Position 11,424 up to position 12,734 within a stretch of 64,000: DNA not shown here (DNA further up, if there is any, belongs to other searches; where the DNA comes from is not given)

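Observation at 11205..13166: P-loop kinase-like domain fused to a TtuA/NcsA-type PP-loop tRNA-thiolase-like enzyme, next to a zinc-ribbon protein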

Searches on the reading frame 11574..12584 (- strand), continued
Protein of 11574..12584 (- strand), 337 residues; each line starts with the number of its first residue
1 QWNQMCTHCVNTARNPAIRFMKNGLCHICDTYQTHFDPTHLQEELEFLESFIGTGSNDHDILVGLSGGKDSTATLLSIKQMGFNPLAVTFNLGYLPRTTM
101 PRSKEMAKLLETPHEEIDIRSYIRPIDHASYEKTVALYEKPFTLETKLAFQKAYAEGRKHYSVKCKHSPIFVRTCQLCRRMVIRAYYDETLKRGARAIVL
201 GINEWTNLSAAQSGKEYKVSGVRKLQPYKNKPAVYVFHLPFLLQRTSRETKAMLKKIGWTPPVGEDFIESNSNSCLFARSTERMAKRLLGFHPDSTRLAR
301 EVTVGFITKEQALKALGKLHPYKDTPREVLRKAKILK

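Call 46: search_protein_families(library=ncbifam, proteins=[P0181, P0184, P0186, P0194, P0197, P0123, P0130, P0135, P0171, P0173], max_evalue=0.00001)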
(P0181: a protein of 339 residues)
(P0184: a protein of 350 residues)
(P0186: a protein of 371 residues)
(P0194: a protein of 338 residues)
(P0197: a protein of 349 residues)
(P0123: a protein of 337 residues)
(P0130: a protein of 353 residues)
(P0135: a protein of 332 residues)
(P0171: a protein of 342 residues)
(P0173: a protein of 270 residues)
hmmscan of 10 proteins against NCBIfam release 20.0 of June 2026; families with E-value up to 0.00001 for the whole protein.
P0181 (339 aa): 2 families
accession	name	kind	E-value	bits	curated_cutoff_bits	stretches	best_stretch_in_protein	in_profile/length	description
TIGR03573.1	WbuX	subfamily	4.7e-44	151.2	203.2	1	1-337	1-338/344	N-acetyl sugar amidotransferase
TIGR00268.2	TIGR00268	equivalog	1.2e-06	28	150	1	61-118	13-71/259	ATP-dependent sacrificial sulfur transferase LarE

P0184 (350 aa): 2 families
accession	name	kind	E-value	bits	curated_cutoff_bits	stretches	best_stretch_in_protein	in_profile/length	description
TIGR03573.1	WbuX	subfamily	7.6e-49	167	203.2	1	1-341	1-343/344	N-acetyl sugar amidotransferase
NF010587.0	PRK13980.1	equivalog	9.9e-06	24.9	255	0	38-122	15-100/267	NAD+ synthase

P0186 (371 aa): 1 family
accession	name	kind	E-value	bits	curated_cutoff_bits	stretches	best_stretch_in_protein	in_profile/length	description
TIGR03573.1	WbuX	subfamily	2.6e-38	132.3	203.2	1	1-345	1-320/344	N-acetyl sugar amidotransferase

P0194 (338 aa): 1 family
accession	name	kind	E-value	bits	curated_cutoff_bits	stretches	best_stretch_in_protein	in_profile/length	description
TIGR03573.1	WbuX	subfamily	1.1e-47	163.2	203.2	1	1-329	1-324/344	N-acetyl sugar amidotransferase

P0197 (349 aa): 3 families
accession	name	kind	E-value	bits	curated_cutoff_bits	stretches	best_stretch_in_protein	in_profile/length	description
TIGR03573.1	WbuX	subfamily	1e-40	140.2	203.2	1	8-332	4-332/344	N-acetyl sugar amidotransferase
NF006351.0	PRK08576.1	equivalog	4.5e-07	28.8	290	1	41-120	215-290/436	hypothetical protein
NF010367.0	PRK13795.1-2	equivalog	3.6e-06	25.7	456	1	35-119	215-297/584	hypothetical protein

P0123 (337 aa): 1 family
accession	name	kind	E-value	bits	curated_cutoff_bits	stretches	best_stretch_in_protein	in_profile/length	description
TIGR03573.1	WbuX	subfamily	2.6e-16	60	203.2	1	7-140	4-143/344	N-acetyl sugar amidotransferase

P0130 (353 aa): 1 family
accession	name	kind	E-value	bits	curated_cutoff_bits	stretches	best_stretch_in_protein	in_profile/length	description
TIGR03573.1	WbuX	subfamily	2.2e-10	40.5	203.2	1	20-134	2-121/344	N-acetyl sugar amidotransferase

P0135 (332 aa): 1 family
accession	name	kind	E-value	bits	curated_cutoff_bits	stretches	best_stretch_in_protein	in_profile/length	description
TIGR03573.1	WbuX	subfamily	1.4e-18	67.4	203.2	1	5-115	4-119/344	N-acetyl sugar amidotransferase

P0171 (342 aa): 6 families
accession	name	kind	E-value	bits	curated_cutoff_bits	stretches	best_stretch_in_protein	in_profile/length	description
TIGR03573.1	WbuX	subfamily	1e-23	84.3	203.2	1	55-257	3-212/344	N-acetyl sugar amidotransferase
TIGR00268.2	TIGR00268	equivalog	5.8e-11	42.1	150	1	109-218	15-120/259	ATP-dependent sacrificial sulfur transferase LarE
NF049949.1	tRNAsynTtuAPyrococ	equivalog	1.8e-06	27.3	450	1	76-234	19-172/292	tRNA-5-methyluridine(54) 2-sulfurtransferase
NF010587.0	PRK13980.1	equivalog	2e-06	27.2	255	1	92-177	15-102/267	NAD+ synthase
TIGR00884.1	guaA_Cterm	equivalog_domain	2.5e-06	27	338.75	1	104-167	13-77/310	glutamine-hydrolyzing GMP synthase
NF006351.0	PRK08576.1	equivalog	8.1e-06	24.7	290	0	104-162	231-288/436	hypothetical protein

P0173 (270 aa): 0 families

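Call 49: search_solved_structures(query=P0184, max_evalue=0.001, show_alignments=2)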
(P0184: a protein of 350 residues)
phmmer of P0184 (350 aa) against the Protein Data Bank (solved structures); distinct sequences matched with E-value up to 0.001: 5.
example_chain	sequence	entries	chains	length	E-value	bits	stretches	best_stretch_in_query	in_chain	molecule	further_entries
8wex_A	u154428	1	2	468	1e-09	41.2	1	15-338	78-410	N-acetyl sugar amidotransferase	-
3uow_A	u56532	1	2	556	0.0001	24.8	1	23-105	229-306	GMP synthetase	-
7zu9_A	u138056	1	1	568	0.0001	24.7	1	23-105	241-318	Glutamine amidotransferase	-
4wio_A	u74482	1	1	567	0.0001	24.7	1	23-105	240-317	GMP synthetase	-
4wim_A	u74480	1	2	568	0.0001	24.7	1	23-105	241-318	GMP synthetase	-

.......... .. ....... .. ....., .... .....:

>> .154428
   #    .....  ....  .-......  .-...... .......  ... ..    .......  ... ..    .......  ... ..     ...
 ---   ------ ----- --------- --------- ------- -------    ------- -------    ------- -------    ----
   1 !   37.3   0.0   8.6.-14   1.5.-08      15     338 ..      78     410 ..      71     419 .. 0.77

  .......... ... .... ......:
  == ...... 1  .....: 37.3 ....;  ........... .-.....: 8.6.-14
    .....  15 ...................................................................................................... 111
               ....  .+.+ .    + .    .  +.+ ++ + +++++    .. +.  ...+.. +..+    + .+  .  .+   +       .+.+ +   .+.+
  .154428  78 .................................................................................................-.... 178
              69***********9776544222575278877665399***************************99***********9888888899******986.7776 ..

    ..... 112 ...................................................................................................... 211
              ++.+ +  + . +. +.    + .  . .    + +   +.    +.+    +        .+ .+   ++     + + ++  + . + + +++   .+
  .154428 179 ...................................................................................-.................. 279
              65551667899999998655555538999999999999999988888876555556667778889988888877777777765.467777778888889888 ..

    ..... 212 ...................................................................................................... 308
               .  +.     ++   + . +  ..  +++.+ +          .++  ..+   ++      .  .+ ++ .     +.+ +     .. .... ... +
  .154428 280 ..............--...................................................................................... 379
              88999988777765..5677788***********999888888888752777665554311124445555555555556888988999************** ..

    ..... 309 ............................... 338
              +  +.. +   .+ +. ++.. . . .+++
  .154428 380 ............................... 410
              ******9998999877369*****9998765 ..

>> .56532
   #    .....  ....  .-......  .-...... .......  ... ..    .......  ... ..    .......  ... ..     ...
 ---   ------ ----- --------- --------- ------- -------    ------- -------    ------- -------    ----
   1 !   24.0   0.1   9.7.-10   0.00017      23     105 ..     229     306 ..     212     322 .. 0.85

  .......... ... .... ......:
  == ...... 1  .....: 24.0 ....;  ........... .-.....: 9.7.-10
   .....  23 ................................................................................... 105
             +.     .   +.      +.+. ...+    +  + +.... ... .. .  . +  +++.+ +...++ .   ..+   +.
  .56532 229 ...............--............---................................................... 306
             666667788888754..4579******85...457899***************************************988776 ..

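Call 50: find_encoding_contigs(protein=P0123, flank=7000, max_places=2)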
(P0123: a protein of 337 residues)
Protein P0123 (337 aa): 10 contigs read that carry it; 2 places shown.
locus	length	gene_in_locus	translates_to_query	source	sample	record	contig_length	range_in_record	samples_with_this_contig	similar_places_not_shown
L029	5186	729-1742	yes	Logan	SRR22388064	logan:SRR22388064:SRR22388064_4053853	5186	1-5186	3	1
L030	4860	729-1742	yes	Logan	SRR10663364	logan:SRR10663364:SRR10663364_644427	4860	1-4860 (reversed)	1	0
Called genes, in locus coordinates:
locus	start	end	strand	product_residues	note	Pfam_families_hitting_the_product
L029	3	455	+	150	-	?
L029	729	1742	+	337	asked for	-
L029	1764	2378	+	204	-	PF00702:Hydrolase, PF13419:HAD_2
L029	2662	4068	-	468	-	PF00875:DNA_photolyase, PF03441:FAD_binding_7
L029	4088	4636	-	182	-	PF00061:Lipocalin (weak), PF08212:Lipocalin_2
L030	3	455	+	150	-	?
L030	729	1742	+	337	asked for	-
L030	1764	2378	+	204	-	PF00702:Hydrolase, PF13419:HAD_2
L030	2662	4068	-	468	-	PF00875:DNA_photolyase, PF03441:FAD_binding_7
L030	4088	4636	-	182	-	PF08212:Lipocalin_2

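Call 51: find_encoding_contigs(protein=P0140, flank=7000, max_places=2)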
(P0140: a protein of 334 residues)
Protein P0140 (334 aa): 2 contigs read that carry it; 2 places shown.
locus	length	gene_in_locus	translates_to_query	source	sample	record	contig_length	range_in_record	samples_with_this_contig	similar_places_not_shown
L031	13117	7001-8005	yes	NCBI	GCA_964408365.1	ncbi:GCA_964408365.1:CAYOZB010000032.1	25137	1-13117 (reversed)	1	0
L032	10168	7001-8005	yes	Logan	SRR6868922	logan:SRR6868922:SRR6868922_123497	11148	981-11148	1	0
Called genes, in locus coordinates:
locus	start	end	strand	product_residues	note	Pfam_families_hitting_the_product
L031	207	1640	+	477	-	PF02878:PGM_PMM_I, PF02879:PGM_PMM_II, PF02880:PGM_PMM_III, PF00408:PGM_PMM_IV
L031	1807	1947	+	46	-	-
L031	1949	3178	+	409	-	PF05977:MFS_3, PF07690:MFS_1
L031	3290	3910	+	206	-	PF06414:Zeta_toxin (weak), PF13238:AAA_18 (weak), PF13671:AAA_33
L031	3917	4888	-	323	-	-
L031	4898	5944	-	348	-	PF13439:Glyco_transf_4, PF13579:Glyco_trans_4_4, PF00534:Glycos_transf_1, PF13692:Glyco_trans_1_4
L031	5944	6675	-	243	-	PF13350:Y_phosphatase3, PF03162:Y_phosphatase2 (weak), PF22784:PTP-SAK (weak)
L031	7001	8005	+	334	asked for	PF02540:NAD_synthase (faint), PF06508:QueC (weak)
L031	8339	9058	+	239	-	PF00483:NTP_transferase, PF12804:NTP_transf_3 (weak)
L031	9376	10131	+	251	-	PF00696:AA_kinase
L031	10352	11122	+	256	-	-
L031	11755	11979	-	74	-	-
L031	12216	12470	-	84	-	PF24693:DUF7660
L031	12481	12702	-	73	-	-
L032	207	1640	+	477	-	PF02878:PGM_PMM_I, PF02879:PGM_PMM_II, PF02880:PGM_PMM_III, PF00408:PGM_PMM_IV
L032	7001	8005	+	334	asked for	PF02540:NAD_synthase (faint), PF06508:QueC (weak)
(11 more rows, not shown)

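Call 52: find_encoding_contigs(protein=P0143, flank=7000, max_places=2)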
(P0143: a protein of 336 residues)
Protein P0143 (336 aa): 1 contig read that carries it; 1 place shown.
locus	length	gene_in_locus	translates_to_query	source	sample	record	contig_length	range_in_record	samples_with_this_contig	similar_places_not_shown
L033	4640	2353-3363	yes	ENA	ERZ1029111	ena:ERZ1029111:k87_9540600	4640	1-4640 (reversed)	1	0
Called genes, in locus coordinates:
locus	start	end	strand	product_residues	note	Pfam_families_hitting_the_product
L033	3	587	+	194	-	?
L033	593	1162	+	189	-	PF13353:Fer4_12, PF04055:Radical_SAM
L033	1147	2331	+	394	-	PF03721:UDPG_MGDP_dh_N, PF00984:UDPG_MGDP_dh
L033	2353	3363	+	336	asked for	-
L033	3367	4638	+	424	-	?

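Call 53: find_encoding_contigs(protein=P0136, flank=7000, max_places=2)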
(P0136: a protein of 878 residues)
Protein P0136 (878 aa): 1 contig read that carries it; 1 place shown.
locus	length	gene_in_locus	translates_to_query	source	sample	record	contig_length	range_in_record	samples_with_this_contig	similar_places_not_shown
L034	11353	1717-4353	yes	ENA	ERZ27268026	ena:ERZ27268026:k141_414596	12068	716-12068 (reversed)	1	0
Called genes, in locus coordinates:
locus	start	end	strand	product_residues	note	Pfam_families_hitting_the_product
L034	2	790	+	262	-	?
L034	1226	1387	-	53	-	-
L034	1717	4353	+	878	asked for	PF01636:APH, PF19974:TCAD9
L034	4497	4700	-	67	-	-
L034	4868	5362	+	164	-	PF08937:ThsB_TIR, PF13676:TIR_2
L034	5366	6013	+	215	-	PF18753:Nmad2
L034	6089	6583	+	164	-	-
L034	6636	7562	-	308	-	PF18163:LD_cluster2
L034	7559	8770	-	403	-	PF13676:TIR_2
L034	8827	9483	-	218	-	PF03167:UDG (weak)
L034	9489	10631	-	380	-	PF18722:MazG_C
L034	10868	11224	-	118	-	PF15731:MqsA_antitoxin, PF01381:HTH_3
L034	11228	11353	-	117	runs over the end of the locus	PF06296:RelE (weak)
